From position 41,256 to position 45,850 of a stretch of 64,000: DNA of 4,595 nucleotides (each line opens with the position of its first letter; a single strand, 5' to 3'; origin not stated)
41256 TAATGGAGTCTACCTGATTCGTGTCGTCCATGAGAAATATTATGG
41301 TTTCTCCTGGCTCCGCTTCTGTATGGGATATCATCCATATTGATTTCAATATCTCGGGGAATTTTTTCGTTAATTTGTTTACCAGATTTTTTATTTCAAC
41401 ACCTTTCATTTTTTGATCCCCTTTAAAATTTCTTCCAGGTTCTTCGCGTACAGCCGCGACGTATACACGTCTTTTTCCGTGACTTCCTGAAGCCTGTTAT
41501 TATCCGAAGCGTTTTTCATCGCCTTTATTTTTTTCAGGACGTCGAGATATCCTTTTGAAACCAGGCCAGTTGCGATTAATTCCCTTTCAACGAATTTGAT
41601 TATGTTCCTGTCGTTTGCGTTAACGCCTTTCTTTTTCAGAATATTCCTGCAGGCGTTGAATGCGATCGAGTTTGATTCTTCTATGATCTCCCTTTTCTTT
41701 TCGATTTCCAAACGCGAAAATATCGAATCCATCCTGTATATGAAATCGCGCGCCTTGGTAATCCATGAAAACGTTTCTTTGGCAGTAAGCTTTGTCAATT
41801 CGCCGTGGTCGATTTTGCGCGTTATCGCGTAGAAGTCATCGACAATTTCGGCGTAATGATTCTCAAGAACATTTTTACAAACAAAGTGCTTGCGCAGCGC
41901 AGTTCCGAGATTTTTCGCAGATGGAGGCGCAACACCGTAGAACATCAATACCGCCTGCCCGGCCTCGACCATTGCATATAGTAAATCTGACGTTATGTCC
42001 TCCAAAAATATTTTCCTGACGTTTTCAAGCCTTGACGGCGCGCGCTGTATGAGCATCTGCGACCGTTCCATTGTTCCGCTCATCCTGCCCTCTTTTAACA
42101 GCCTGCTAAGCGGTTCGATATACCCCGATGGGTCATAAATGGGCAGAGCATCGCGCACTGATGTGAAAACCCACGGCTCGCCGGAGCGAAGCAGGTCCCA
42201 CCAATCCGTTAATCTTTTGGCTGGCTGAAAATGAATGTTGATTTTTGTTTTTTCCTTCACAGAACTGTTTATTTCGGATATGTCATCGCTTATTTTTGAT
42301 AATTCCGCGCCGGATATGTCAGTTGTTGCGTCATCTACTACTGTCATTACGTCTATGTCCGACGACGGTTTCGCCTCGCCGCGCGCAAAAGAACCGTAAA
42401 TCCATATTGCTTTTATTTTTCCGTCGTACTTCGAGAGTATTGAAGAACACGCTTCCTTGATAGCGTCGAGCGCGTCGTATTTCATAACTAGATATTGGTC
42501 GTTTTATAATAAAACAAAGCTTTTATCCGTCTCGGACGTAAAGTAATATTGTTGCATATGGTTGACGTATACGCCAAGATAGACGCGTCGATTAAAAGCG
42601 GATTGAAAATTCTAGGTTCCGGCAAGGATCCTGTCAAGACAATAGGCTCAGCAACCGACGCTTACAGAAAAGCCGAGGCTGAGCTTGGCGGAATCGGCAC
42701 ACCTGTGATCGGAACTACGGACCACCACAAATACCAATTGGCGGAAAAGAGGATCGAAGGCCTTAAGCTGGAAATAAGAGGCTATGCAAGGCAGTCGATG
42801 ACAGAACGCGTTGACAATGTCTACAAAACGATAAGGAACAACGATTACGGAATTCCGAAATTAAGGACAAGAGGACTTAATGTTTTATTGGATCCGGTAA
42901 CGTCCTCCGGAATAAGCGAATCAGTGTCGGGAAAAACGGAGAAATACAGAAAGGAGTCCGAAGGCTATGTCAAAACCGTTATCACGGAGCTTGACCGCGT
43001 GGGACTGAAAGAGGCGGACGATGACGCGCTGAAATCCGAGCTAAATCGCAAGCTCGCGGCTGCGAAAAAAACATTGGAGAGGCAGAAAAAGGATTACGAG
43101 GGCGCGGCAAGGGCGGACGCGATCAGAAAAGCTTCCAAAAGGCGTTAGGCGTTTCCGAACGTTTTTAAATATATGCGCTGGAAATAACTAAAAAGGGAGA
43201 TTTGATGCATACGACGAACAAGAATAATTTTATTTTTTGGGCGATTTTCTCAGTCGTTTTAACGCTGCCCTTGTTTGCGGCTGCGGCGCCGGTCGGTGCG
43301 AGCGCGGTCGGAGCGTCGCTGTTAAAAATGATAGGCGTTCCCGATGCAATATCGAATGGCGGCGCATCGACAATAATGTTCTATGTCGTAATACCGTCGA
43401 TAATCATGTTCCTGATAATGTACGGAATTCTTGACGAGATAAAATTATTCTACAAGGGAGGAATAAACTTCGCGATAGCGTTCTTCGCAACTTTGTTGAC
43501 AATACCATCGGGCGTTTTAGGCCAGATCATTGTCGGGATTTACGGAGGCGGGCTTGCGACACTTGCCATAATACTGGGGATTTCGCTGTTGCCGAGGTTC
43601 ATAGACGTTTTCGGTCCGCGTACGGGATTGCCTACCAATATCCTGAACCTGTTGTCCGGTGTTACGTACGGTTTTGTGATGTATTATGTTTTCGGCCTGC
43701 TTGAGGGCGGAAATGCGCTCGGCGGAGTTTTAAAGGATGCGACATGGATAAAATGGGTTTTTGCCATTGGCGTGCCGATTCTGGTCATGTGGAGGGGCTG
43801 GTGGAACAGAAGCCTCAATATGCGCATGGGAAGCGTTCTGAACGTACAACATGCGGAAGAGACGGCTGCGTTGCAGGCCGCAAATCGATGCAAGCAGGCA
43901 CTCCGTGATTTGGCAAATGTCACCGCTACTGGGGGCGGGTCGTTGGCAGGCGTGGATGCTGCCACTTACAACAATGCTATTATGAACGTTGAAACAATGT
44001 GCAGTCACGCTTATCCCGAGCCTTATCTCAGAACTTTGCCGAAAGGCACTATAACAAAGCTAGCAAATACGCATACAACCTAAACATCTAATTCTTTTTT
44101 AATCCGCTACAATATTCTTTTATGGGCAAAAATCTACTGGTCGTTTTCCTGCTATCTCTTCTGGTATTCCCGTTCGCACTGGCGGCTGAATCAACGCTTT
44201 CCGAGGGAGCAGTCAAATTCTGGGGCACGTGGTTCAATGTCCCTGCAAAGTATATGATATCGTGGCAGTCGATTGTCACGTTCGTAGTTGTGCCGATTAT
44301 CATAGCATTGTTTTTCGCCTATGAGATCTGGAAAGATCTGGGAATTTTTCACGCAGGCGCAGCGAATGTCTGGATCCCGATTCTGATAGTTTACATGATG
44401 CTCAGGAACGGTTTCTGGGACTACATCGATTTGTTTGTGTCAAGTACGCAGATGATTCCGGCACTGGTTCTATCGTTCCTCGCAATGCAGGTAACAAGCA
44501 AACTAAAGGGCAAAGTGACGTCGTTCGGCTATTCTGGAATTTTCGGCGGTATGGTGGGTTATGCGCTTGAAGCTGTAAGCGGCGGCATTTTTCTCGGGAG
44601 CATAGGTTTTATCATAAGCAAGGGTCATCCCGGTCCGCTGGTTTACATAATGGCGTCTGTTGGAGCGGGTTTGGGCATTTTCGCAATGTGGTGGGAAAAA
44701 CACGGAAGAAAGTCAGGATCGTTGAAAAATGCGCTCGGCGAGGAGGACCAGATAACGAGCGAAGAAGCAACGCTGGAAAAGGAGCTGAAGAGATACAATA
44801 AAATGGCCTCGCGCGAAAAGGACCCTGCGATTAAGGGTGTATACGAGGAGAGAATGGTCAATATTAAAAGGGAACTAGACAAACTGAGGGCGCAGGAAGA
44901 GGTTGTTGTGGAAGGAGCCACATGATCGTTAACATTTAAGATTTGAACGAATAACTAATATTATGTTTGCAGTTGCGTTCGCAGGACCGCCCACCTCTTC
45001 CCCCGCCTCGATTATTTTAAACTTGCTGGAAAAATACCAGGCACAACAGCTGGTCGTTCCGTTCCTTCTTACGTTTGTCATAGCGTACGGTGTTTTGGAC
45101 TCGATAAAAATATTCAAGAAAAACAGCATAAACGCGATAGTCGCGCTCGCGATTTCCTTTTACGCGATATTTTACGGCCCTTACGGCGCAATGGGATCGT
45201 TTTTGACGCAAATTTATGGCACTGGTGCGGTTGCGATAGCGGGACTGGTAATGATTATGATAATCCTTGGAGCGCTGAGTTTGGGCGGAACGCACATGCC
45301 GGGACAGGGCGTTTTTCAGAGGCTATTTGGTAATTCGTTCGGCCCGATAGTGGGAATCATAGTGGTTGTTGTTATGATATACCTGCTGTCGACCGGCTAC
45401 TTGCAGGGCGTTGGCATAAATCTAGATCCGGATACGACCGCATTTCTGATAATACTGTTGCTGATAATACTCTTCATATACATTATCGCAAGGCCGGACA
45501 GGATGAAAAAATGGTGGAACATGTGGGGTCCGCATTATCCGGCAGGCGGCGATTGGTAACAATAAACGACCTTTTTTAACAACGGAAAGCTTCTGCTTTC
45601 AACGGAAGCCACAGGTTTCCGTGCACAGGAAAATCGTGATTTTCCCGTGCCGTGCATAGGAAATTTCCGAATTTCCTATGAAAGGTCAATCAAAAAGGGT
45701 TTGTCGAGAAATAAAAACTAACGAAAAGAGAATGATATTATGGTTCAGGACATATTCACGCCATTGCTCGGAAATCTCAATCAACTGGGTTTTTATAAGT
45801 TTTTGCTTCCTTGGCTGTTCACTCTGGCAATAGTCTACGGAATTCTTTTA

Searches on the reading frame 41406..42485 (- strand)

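Call 65: search_protein_families(library=pfam, proteins=[window:41406-42485:-], max_evalue=0.01)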
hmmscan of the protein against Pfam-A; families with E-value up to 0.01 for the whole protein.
window:41406-42485:- (359 aa): 4 families
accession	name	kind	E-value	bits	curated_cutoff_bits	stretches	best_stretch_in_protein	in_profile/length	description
PF18765.7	Polbeta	-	7.6e-11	42.5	26.9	1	12-82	2-66/93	Polymerase beta, Nucleotidyltransferase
PF01909.29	NTP_transf_2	-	6.8e-10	39.7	21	1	16-74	7-69/93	Nucleotidyltransferase domain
PF22014.2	DUF6932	-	2.1e-05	25.4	27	1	24-89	52-116/142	Family of unknown function (DUF6932)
PF22600.2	MTPAP-like_central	-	0.0064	17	27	0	11-78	27-89/139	Poly(A) RNA polymerase, mitochondrial-like, central palm domain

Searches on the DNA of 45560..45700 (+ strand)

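Call 86: search_dna_similar(query=window:45560-45700:+, collection=plasmids, mode=distant, max_evalue=0.001, max_rows=5)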
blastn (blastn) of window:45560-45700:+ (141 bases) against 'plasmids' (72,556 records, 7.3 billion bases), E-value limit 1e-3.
No match.

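Call 87: search_dna_similar(query=window:45560-45700:+, collection=phages, mode=distant, max_evalue=0.001, max_rows=5)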
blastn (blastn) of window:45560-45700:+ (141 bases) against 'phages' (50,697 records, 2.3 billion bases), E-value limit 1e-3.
No match.
